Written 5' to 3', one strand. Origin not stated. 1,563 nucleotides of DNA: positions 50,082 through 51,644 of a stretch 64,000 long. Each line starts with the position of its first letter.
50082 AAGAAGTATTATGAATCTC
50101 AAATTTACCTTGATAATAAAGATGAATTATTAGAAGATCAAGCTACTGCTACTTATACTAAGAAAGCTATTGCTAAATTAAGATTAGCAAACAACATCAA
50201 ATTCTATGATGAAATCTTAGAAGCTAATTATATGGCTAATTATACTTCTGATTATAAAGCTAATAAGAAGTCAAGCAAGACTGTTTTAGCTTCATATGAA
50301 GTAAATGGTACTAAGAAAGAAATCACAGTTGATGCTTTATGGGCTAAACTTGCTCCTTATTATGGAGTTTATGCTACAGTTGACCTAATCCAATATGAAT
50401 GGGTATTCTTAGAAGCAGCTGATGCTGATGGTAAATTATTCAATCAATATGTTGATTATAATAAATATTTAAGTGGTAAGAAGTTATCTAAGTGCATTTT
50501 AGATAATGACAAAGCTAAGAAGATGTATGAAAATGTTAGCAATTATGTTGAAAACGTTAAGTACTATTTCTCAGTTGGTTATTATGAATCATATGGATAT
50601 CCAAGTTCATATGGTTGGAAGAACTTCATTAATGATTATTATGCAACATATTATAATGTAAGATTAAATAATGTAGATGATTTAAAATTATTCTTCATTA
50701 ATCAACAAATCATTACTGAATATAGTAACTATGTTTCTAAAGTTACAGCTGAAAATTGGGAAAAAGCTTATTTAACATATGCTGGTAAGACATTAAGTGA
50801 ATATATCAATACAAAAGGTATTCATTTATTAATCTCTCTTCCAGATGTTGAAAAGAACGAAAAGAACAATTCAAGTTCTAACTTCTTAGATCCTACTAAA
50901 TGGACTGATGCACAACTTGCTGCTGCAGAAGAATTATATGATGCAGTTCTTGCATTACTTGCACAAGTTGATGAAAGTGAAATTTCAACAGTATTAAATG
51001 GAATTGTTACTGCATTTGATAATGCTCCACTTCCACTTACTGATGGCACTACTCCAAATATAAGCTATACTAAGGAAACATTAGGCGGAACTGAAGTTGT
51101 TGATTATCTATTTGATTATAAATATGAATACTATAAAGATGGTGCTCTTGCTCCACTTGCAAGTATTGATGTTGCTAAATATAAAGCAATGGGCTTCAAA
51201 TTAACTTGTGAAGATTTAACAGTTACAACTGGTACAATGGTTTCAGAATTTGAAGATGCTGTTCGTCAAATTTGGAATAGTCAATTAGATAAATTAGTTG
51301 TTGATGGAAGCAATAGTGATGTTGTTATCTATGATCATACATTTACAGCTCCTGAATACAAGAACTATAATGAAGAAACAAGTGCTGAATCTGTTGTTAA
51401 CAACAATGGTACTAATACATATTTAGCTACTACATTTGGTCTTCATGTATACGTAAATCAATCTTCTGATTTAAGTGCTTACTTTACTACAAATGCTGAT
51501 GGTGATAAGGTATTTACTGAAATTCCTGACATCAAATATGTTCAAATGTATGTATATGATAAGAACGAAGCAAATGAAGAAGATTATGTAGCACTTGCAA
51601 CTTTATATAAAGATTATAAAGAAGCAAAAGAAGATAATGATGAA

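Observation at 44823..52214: Operon of two tandem, diverged giant paralogs encoding membrane-anchored extracytoplasmic proteins of unknown function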

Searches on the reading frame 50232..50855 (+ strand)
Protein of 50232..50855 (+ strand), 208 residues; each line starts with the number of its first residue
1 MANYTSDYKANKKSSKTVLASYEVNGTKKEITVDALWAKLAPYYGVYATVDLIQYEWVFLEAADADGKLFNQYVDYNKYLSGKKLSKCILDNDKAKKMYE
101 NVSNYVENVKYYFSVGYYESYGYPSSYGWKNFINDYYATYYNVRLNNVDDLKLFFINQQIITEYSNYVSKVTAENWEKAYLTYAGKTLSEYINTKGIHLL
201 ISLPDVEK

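Call 50: search_protein_families(library=pfam, proteins=[window:50232-50855:+], max_evalue=10)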
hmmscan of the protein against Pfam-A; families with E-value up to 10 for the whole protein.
seq(208 aa): 0 families

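Call 79: search_solved_structures(query=A8, max_evalue=10, show_alignments=3)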
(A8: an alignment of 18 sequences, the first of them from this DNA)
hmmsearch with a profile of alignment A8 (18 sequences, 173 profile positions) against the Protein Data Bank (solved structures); distinct sequences matched with E-value up to 10: 6.
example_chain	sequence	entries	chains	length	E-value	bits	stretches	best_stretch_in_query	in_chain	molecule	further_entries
8xfx_A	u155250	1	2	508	0.17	15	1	25-91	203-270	Exosome complex component Rrp41,Exosome complex component Rrp42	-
5wo1_A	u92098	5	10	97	0.17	14.9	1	28-77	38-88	Periplasmic chaperone Spy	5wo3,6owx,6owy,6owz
8xie_A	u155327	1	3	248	0.63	13.1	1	24-62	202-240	Exosome complex component Rrp41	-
2wux_A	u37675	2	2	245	1.8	11.6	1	112-136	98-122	POLYHEDRIN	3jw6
2wuy_A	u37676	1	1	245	2.7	11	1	112-136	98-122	POLYHEDRIN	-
3jvb_A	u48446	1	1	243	5.5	10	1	112-137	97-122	Polyhedrin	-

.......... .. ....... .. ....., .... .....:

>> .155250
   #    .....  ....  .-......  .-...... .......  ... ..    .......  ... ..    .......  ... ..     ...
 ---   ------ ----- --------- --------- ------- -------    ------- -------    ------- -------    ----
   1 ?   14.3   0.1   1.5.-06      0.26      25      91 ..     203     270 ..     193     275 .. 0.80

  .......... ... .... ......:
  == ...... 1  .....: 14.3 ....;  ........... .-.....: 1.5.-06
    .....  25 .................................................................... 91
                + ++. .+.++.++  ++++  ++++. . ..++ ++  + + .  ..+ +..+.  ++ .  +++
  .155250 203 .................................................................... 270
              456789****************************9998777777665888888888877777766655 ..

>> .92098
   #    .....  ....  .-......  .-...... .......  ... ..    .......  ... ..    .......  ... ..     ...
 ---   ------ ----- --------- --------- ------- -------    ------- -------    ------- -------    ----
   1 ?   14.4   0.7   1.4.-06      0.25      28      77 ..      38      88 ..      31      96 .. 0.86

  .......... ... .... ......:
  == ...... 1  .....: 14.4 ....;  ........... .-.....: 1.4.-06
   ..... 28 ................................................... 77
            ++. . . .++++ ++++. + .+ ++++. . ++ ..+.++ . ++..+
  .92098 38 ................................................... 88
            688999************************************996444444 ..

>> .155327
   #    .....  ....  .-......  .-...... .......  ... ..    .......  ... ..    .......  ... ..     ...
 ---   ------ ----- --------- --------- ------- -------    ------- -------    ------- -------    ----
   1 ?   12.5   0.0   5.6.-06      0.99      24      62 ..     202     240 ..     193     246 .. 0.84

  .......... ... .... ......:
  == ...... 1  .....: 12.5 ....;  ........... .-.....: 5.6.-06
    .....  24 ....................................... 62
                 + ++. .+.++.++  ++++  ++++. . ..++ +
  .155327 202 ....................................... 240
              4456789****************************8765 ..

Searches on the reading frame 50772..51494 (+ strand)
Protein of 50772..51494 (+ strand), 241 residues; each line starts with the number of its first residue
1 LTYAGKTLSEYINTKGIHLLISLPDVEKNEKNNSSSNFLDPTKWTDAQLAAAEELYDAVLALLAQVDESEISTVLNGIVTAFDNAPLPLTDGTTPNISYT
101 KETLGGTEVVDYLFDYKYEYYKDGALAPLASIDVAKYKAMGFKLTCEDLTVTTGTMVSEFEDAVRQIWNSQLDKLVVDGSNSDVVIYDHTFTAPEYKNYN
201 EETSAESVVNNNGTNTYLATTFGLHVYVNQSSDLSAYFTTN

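Call 50: search_protein_families(library=pfam, proteins=[window:50772-51494:+], max_evalue=10)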
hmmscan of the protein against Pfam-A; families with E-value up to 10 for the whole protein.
seq(241 aa): 1 family
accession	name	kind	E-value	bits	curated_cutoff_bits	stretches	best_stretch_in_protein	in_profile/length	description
PF21544.3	PorZ_N_b_propeller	-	0.034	14.9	27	1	168-239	39-114/154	TSS9, PorZ, N-terminal beta-propeller domain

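Call 61: search_solved_structures(query=A5, max_evalue=10, show_alignments=3)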
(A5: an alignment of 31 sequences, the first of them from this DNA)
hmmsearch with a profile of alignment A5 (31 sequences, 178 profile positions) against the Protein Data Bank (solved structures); distinct sequences matched with E-value up to 10: 60.
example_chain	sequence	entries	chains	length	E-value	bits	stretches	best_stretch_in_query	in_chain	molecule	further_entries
6xd8_A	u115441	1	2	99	2.1e-05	27.8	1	114-175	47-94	Foldase protein PrsA 1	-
2m08_A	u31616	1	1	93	7.4e-05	26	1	115-169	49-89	PpiC-type peptidyl-prolyl cis-trans isomerase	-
2m1i_A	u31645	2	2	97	0.00074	22.8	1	117-169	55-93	Parvulin-like peptidyl-prolyl isomerase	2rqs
9ugr_A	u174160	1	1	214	0.00095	22.4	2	28-87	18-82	Syn-F4-Link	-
1eq3_A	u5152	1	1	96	0.0038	20.5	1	117-171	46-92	PEPTIDYL-PROLYL CIS/TRANS ISOMERASE (PPIASE)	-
3ui4_A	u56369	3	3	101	0.0044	20.3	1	117-171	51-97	Peptidyl-prolyl cis-trans isomerase NIMA-interacting 4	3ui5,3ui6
1fjd_A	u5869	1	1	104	0.0048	20.1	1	117-171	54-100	PEPTIDYL PROLYL CIS/TRANS ISOMERASE (PPIASE)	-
9inn_A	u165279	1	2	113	0.0062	19.8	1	9-77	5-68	Peptidyl-prolyl cis-trans isomerase NIMA-interacting 1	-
9ino_A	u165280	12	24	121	0.0075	19.5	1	9-76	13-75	Peptidyl-prolyl cis-trans isomerase NIMA-interacting 1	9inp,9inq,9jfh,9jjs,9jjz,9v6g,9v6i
6dun_A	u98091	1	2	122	0.0077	19.5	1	9-76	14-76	Peptidyl-prolyl cis-trans isomerase NIMA-interacting 1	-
3i6c_A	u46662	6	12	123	0.008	19.4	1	9-76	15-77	Peptidyl-prolyl cis-trans isomerase NIMA-interacting 1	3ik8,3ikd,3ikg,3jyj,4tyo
3kac_A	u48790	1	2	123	0.008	19.4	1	9-76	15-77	Peptidyl-prolyl cis-trans isomerase NIMA-interacting 1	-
3rfw_A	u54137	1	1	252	0.017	18.4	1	117-176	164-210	Cell-binding factor 2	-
4tns_A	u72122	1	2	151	0.018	18.3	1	9-76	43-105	Peptidyl-prolyl cis-trans isomerase NIMA-interacting 1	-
5gph_A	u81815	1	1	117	0.018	18.3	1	9-76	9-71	Peptidyl-prolyl cis-trans isomerase NIMA-interacting 1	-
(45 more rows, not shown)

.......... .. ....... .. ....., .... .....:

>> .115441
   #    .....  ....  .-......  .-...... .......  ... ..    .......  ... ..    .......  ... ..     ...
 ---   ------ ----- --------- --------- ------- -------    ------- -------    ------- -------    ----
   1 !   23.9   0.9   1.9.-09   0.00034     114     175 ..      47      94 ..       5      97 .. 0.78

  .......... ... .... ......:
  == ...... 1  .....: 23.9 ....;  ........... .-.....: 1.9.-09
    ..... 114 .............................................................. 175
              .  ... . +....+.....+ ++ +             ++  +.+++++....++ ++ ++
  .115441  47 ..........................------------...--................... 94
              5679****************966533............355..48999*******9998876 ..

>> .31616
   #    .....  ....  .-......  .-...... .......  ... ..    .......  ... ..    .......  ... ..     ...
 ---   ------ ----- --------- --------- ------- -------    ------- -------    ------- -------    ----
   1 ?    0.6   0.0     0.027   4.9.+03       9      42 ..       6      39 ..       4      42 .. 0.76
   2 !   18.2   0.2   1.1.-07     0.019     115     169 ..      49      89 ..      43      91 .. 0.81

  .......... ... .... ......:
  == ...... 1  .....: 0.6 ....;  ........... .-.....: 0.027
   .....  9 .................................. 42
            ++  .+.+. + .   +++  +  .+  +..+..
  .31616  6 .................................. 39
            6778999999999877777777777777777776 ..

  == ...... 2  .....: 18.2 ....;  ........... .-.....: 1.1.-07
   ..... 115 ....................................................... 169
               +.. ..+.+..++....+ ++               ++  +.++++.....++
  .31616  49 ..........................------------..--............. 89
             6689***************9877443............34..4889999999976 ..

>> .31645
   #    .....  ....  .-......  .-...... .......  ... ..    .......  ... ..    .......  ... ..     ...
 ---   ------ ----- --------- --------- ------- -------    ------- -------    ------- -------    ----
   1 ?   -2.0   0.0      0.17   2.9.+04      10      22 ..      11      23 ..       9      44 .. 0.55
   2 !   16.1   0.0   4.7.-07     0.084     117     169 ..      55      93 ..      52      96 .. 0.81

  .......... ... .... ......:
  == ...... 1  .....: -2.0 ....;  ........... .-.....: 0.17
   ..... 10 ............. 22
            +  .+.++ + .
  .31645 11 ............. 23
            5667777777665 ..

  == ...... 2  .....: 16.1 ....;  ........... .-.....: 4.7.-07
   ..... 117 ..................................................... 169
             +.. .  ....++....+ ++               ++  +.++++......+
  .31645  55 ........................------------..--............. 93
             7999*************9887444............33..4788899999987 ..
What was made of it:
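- On PrsA foldase family: The P2 profile hits PrsA1 6xd8 at E 2.1e-5 and parvulins (call 61).
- P2 family profile: PrsA1 E 2.1e-5, PpiC-type 7.4e-5, Par14, Pin1 (call 61).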
